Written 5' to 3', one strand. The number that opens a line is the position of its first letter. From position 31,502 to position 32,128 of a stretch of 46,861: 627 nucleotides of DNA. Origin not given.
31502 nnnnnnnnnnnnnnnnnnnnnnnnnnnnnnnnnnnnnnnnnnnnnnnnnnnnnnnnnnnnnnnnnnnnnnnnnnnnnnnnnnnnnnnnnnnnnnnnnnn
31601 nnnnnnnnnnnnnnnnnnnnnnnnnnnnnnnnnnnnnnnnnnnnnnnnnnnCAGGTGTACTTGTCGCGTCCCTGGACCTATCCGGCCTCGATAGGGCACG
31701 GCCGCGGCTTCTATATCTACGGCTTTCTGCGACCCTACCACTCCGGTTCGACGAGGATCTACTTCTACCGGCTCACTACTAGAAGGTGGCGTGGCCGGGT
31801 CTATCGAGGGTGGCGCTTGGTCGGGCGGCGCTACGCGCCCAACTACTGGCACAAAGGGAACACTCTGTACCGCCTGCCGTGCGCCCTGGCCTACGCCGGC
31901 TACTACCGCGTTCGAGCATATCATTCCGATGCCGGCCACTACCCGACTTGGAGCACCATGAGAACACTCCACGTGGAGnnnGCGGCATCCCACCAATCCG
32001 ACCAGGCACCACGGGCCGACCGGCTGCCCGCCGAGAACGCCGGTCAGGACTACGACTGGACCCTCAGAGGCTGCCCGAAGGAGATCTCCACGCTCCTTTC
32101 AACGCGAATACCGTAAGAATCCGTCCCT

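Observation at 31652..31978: Strongly basic, Tyr-rich ~100-aa C-terminal module shared by the RCC1 propeller and the S8 protease: possible undescribed envelope-anchoring or sorting module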

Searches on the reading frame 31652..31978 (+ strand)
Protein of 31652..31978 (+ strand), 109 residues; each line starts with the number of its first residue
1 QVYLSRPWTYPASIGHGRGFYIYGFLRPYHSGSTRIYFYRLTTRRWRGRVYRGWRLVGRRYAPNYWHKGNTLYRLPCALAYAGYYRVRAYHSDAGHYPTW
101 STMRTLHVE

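Call 7: search_protein_families(library=pfam, proteins=[window:31652-31978:+], max_evalue=1)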
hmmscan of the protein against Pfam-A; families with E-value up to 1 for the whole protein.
window:31652-31978:+ (109 aa): 0 families

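Call 8: search_protein_families(library=ncbifam, proteins=[window:31652-31978:+], max_evalue=1)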
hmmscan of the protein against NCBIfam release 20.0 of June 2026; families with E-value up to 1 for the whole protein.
window:31652-31978:+ (109 aa): 0 families

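Call 18: search_solved_structures(query=A2, max_evalue=10, show_alignments=2)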
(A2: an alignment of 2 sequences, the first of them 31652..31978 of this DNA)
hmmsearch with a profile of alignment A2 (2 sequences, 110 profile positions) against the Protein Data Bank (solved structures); distinct sequences matched with E-value up to 10: 0.

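Call 23: search_protein_representatives(alignment_id=A2)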
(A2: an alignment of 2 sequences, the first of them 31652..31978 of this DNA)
Query: 2 sequences, 110 profile positions. Proteins with E-value up to 0.001 (for the whole library): 376; up to 1e-10: 59; up to 1e-30: 1. The best 150 are listed.
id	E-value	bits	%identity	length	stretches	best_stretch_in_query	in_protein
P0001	3.7e-33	130.6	-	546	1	2-109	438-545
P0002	2.9e-30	121.3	-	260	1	3-109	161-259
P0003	8.6e-29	116.6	-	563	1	2-110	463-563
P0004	1.1e-26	109.8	-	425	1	2-110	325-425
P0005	9.0e-26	106.9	-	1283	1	2-110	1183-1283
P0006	1.3e-25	106.4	-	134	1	2-110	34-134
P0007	8.0e-25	103.8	-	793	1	2-109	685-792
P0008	1.1e-23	100.2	-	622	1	3-110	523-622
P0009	8.0e-23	97.4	-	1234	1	2-109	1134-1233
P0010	1.4e-22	96.6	-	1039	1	2-110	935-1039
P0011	3.8e-22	95.2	-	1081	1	3-110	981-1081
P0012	1.6e-21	93.2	-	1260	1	2-110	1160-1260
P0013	3.3e-21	92.2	-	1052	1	3-110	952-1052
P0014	1.0e-20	90.6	-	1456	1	2-110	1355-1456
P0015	1.8e-20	89.8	-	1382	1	1-110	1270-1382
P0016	1.8e-20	89.8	-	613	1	5-110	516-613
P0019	3.7e-19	85.6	-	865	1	2-110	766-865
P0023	5.1e-17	78.7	-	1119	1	1-110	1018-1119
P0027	7.3e-15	71.8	-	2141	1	3-110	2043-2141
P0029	1.7e-14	70.6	-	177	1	2-106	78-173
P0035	6.0e-14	68.8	-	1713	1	2-110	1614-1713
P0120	5.0e-07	46.5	-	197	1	2-109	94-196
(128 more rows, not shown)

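Call 30: search_solved_structures(query=A3, max_evalue=10, show_alignments=3)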
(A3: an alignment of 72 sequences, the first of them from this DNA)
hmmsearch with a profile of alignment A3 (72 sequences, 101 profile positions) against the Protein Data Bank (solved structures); distinct sequences matched with E-value up to 10: 0.

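Call 31: search_protein_families(library=pfam, alignment_id=A3, max_evalue=1)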
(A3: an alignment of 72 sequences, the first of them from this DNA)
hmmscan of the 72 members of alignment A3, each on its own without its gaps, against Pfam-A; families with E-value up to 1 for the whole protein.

A. member 1, seq(109 aa): 0 families

B. families by the number of members that match (of 72 scanned): 18 families
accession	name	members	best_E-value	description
PF11141.13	DUF2914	4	0.046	Protein of unknown function (DUF2914)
PF24801.1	FNIII-A_GpJ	2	0.023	Tip attachment protein J,FNIII-A domain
PF20914.2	DNA_pol_IIIA_C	2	0.11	DNA polymerase III subunit alpha, C-terminal domain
PF04162.18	Gyro_capsid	2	0.29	Gyrovirus capsid protein (VP1)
PF13338.12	AbiEi_4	1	0.022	Transcriptional regulator, AbiEi antitoxin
PF24750.1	b-prop_At3g26010-like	1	0.025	F-box protein At3g26010-like, beta-propeller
PF15613.11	WSD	1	0.031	Williams-Beuren syndrome DDT (WSD), D-TOX E motif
PF21471.3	Reelin_subrepeat-B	1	0.071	Reelin subrepeat B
PF17684.7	SCAB-PH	1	0.076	PH domain of plant-specific actin-binding protein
PF18588.6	WcbI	1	0.084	Polysaccharide biosynthesis enzyme WcbI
PF02982.20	Scytalone_dh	1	0.11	Scytalone dehydratase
PF24398.1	DUF7542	1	0.12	Family of unknown function (DUF7542)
PF10342.15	Kre9_KNH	1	0.16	Kre9/KNH-like N-terminal Ig-like domain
PF21075.3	GDH_ACT1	1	0.17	Glutamate dehydrogenase, ACT1 domain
PF17921.7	Integrase_H2C2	1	0.18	Integrase zinc binding domain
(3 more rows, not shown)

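Call 32: search_protein_families(library=ncbifam, alignment_id=A3, max_evalue=1)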
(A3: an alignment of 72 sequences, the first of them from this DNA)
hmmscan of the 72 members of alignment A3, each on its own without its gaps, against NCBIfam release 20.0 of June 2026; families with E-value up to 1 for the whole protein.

A. member 1, seq(109 aa): 0 families

B. families by the number of members that match (of 72 scanned): 4 families
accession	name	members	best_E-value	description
NF010128.0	PRK13605.1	1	0.09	endoribonuclease SymE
TIGR02054.1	MerD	1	0.11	mercuric resistance transcriptional repressor MerD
NF005148.0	PRK06617.1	1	0.23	2-octaprenyl-6-methoxyphenyl hydroxylase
NF008006.0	PRK10735.1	1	0.3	metalloprotease TldD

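Call 33: find_homologous_proteins(query=A3, max_evalue=0.00001)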
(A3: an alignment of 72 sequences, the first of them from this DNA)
Query A3 (72 sequences) (109 aa, profile of the alignment): 38 proteins with E <= 0.00001 among 549 candidates.
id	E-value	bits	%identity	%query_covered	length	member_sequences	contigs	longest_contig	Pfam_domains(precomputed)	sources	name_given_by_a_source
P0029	4.5e-35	138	45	94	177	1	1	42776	-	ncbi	-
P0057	8.2e-30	121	38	93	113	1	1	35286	-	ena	-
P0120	1.5e-27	114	34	100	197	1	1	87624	-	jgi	jgi:hypothetical protein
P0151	6.6e-27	112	32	94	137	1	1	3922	-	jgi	jgi:hypothetical protein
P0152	2.2e-26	110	36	99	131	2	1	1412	-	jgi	-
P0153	2.5e-25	106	38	93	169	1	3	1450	-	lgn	-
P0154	1.7e-24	104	31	93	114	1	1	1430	-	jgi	jgi:hypothetical protein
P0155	1.0e-23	101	31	100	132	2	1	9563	-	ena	-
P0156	3.1e-23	100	28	94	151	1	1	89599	-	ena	-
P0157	6.3e-23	99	29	80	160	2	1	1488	-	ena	-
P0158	1.4e-22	98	31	88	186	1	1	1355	-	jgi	jgi:Tol biopolymer transport system component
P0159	2.8e-22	97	36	79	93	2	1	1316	-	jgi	jgi:hypothetical protein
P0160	1.8e-21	94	38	79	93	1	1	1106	-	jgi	jgi:hypothetical protein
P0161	5.1e-21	93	28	83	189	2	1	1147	-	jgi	jgi:hypothetical protein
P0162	7.5e-21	92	31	100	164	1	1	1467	-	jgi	jgi:hypothetical protein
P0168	2.0e-20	91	27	72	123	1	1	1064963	-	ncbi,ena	-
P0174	1.2e-16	79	39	74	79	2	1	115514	-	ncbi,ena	-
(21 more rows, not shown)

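Call 34: find_encoding_contigs(protein=P0029, flank=10000, max_places=3)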
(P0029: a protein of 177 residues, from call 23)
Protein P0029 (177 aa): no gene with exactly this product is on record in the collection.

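Call 35: find_encoding_contigs(protein=P0168, flank=10000, max_places=3)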
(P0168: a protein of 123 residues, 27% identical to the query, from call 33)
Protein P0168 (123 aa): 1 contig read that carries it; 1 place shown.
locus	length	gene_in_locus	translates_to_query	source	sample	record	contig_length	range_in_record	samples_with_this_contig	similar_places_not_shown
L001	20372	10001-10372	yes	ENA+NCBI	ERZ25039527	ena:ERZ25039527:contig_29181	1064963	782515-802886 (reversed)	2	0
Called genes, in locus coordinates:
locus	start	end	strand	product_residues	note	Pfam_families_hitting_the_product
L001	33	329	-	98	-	-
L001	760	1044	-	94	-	-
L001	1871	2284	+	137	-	-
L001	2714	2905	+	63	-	PF00702:Hydrolase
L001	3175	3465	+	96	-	PF00702:Hydrolase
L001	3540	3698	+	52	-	-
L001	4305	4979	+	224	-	-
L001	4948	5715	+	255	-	PF02661:Fic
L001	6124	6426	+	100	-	-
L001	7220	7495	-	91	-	-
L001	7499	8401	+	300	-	-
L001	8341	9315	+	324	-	-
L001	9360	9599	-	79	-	-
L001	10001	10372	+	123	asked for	-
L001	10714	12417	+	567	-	PF07676:PD40 (faint), PF26549:Tricorn_N (faint)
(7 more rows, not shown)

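Call 38: find_related_loci(query=A4, collection=genome_contigs, flank=6000)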
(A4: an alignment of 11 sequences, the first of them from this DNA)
Query A4 (109 aa) in genome_contigs; peptide patterns used: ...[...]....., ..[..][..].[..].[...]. (x = any residue, [..] = any of these).
24 stretches matched a pattern, but none encodes a relative of the query by tblastn (E <= 1e-3).

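Call 39: predict_structure(alignment_id=A3)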
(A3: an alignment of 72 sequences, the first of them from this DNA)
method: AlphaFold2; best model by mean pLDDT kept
length: 109 residues; sequences in the alignment: 72
mean_pLDDT: 97.0   pTM: 0.86
mean pLDDT of the five models: 97.0, 96.8, 96.8, 96.4, 96.4
residues with pLDDT >= 90: 106; 70-90: 3; 50-70: 0; < 50: 0
segments of 3 or more residues with pLDDT < 50: none
pLDDT, mean of each block of 10 residues (from residue 1): 96 97 97 98 96 98 98 98 98 94 98
secondary structure, 60 per line:
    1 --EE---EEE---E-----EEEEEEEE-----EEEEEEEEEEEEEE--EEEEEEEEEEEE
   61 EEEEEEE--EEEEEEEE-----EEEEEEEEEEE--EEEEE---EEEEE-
elements in order: E8-10 E20-27 E33-46 E49-67 E70-77 E83-93 E96-100 E104-108

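Call 42: fold_search(model_id=the predicted structure, library=pdb)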
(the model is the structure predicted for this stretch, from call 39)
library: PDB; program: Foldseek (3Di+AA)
matches with E <= 10: 1950; with E <= 0.001: 10
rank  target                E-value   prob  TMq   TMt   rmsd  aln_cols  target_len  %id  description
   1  4gej_J                2.6e-04  1.00  0.62  0.54   4.6       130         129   10  N-terminal domain of VDUP-1 (released 2013-02-27)
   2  6hqc                  2.8e-04  1.00  0.53  0.51   6.8       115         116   11  Structural investigation of the TasA anchoring protein TapA from Bacillus subtilis (released 2019-10-09)
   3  4gej_D                3.3e-04  1.00  0.55  0.48   5.0       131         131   11  N-terminal domain of VDUP-1 (released 2013-02-27)
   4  9gpg_A                5.3e-04  1.00  0.58  0.13  13.3       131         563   11  Complex of ManDH5 native enzyme with Mannobiose after co crystallization with Mannopentaose at 1.7 angstroms resolutio (released 2025-09-17)
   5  9gmj                  5.9e-04  1.00  0.58  0.13  13.3       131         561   11  The crystal structure of ManDH5 Selenomethionine derivative at 1.6 Angstroms resolution - a beta-D-Mannanase of GH5 fami (released 2025-09-10)
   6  8aif_B                5.9e-04  1.00  0.48  0.45   7.3       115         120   13  TapA acts as specific chaperone in TasA non-amyloid filament formation (released 2023-04-12)
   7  9gpe_A                6.2e-04  1.00  0.59  0.13  13.3       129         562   12  ManDH5 E303Q in complex with mannotetraose after co-crystalliztion with mannotetraose at 1.6 angstroms resolution a be (released 2025-09-17)
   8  9gpa                  8.5e-04  1.00  0.56  0.13  11.1       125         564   13  ManDH5- a beta-D-Mannanase of GH5 family from Dictyoglomus thermophilium (released 2025-09-17)
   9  8aif_C                8.5e-04  1.00  0.50  0.47   7.1       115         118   12  TapA acts as specific chaperone in TasA non-amyloid filament formation (released 2023-04-12)
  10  9gpc                  9.5e-04  1.00  0.58  0.13  13.3       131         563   11  The crystal structure of ManDH5 E303Q mutant at 1.4 Angstroms Resolution - a beta-D-Mannanase of GH5 family from Dictyog (released 2025-09-17)
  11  4gej_H                1.2e-03  1.00  0.60  0.50   5.6       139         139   10  N-terminal domain of VDUP-1 (released 2013-02-27)
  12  8aif_A                1.3e-03  1.00  0.49  0.46   7.1       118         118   13  TapA acts as specific chaperone in TasA non-amyloid filament formation (released 2023-04-12)
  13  8dz5_B                1.3e-03  1.00  0.46  0.47   6.4       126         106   11  Cryo-EM structure of 364 Fab in complex with recombinant shortened Plasmodium falciparum circumsporozoite protein (rsC (released 2023-08-02)
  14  8hgi_C                1.4e-03  1.00  0.37  0.36   8.0       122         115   18  Crystal structure of VNAR aGFP14 in complex with GFP (released 2023-09-27)
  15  4gej_B                1.5e-03  1.00  0.57  0.48   5.5       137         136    9  N-terminal domain of VDUP-1 (released 2013-02-27)
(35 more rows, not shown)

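Call 45: search_protein_families(library=pfam, alignment_id=A5, max_evalue=0.001)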
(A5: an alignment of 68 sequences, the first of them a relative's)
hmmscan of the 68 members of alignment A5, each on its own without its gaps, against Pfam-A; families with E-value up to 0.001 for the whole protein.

A. member 1, P0005 (1283 aa): 3 families
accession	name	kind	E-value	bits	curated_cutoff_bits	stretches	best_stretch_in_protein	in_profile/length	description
PF13229.12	Beta_helix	-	5.7e-23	81.7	25.9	2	116-264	19-158/158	Right handed beta helix region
PF07602.17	DUF1565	-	2.4e-18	66.8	20.3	2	38-306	2-239/257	Protein of unknown function (DUF1565)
PF05048.19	NosD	-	2.2e-10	40.8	23.6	1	437-594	5-136/212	Periplasmic copper-binding protein (NosD)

B. families by the number of members that match (of 68 scanned): 75 families (the first 25 are shown)
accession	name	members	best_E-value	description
PF13517.12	FG-GAP_3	7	1.3e-111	FG-GAP-like repeat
PF01839.29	FG-GAP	7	2.1e-51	FG-GAP repeat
PF14870.12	PSII_BNR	6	1.1e-53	Photosynthesis system II assembly factor YCF48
PF04151.21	PPC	6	1.5e-15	Bacterial pre-peptidase C-terminal domain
PF00082.27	Peptidase_S8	5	1.3e-56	Subtilase family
PF15902.12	Sortilin-Vps10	5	7.8e-15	Sortilin, neurotensin receptor 3,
PF19077.6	Big_13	5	4.8e-09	Bacterial Ig-like domain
PF13540.12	RCC1_2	4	2.3e-82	Regulator of chromosome condensation (RCC1) repeat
PF13620.12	CarboxypepD_reg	4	9.2e-37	Carboxypeptidase regulatory-like domain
PF02012.26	BNR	4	3.9e-07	BNR/Asp-box repeat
PF25390.1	WD40_RLD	3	4.7e-97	RCC1-like domain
PF22148.1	Fervidolysin_NPro-like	3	2.6e-17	Fervidolysin N-terminal prodomain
PF02369.22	Big_1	3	6.4e-07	Bacterial Ig-like domain (group 1)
PF00415.24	RCC1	2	1.6e-79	Regulator of chromosome condensation (RCC1) repeat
PF13229.12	Beta_helix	2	8.8e-40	Right handed beta helix region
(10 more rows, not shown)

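Call 71: list_cluster_members(proteins=[P0005, P0008, P0009, P0010, P0013, P0016, P0019, P0023, P0027, P0035])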
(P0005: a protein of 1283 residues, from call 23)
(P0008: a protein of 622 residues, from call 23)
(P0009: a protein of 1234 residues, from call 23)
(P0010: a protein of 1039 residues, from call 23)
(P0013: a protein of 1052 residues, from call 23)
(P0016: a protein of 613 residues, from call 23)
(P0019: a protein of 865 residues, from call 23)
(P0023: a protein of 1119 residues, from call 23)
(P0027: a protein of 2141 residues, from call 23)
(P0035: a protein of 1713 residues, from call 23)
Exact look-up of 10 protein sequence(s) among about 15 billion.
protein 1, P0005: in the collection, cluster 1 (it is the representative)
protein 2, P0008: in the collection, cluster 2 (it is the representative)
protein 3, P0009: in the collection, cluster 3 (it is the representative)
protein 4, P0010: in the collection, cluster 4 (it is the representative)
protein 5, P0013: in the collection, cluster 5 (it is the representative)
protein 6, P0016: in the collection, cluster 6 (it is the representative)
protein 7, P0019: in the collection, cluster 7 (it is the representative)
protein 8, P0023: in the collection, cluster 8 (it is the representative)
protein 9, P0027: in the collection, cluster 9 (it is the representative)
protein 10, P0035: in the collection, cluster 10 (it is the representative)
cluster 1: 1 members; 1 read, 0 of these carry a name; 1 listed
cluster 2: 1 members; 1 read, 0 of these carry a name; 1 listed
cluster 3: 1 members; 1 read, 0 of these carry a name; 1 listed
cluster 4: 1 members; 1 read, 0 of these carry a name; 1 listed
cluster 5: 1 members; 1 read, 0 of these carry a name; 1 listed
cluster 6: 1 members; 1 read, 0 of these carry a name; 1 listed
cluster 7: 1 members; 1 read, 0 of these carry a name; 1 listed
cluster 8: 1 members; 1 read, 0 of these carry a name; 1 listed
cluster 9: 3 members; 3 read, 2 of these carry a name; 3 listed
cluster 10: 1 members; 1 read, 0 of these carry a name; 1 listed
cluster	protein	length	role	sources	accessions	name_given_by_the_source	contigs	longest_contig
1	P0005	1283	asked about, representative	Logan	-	-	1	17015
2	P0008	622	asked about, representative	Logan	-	-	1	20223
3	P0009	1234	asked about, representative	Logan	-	-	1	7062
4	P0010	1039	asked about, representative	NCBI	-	-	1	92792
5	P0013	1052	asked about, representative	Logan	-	-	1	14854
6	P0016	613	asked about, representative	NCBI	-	-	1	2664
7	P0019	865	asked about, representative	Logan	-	-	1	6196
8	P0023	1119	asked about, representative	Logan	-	-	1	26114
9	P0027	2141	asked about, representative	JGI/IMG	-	hypothetical protein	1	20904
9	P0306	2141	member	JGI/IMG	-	hypothetical protein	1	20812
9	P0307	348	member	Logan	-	-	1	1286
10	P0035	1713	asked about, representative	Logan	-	-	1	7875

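Call 72: find_encoding_contigs(protein=P0120, flank=10000, max_places=2)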
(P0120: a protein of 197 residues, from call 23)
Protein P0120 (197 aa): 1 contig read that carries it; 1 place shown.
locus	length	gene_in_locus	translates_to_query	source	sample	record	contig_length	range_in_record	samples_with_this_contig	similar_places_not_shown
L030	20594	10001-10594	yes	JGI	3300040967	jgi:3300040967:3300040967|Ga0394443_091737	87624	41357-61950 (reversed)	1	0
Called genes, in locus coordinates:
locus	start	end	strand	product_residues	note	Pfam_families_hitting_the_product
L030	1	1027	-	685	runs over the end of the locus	PF00990:GGDEF, PF13487:HD_5, PF01966:HD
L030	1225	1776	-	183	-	PF00265:TK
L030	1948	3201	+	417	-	PF02274:ADI, PF19420:DDAH_eukar (faint)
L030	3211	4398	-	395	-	PF11845:Tll0287-like, PF00990:GGDEF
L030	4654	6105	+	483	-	PF00149:Metallophos (weak), PF12850:Metallophos_2 (weak)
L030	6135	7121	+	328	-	-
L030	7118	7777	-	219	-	PF01169:GDT1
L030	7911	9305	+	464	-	PF00512:HisKA, PF02518:HATPase_c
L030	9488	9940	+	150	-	-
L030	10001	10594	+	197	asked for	-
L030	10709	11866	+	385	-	PF13433:Peripla_BP_5 (weak), PF13458:Peripla_BP_6, PF01094:ANF_receptor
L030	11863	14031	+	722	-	PF02743:dCache_1, PF08447:PAS_3, PF00512:HisKA, PF02518:HATPase_c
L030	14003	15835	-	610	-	PF16927:HisKA_7TM, PF00989:PAS (weak), PF08448:PAS_4, PF13188:PAS_8 (weak), PF00512:HisKA, PF02518:HATPase_c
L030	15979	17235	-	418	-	PF00768:Peptidase_S11, PF13354:Beta-lactamase2 (faint), PF07943:PBP5_C (faint)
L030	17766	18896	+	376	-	PF02826:2-Hacid_dh_C (faint), PF05222:AlaDh_PNT_N, PF01262:AlaDh_PNT_C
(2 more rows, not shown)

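Call 73: find_encoding_contigs(protein=P0174, flank=10000, max_places=2)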
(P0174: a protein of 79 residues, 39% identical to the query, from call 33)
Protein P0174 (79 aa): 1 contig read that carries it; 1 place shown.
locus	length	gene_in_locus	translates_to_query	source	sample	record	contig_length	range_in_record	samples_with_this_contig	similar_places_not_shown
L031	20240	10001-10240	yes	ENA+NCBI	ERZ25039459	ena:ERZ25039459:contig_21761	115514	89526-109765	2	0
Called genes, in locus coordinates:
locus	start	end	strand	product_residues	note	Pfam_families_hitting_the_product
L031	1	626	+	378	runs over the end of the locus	PF13088:BNR_2 (faint), PF13859:BNR_3 (faint), PF02012:BNR (faint)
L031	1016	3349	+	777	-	PF22352:K319L-like_PKD (faint), PF00801:PKD (weak), PF18911:PKD_4, PF17803:Cadherin_4, PF17892:Cadherin_5, PF17963:Big_9, PF04122:CW_binding_2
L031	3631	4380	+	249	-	PF03741:TerC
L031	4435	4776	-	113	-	-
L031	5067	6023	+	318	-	PF13620:CarboxypepD_reg (faint)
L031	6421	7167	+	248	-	PF00082:Peptidase_S8 (weak)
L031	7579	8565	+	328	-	-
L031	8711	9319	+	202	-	-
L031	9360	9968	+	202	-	-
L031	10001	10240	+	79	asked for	-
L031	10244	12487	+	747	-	PF13620:CarboxypepD_reg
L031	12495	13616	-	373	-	PF00106:adh_short, PF01370:Epimerase, PF13561:adh_short_C2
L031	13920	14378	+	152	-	-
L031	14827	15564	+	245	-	PF13187:Fer4_9 (faint), PF13534:Fer4_17 (faint), PF17179:Fer4_22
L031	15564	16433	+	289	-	PF00175:NAD_binding_1, PF10418:DHODB_Fe-S_bind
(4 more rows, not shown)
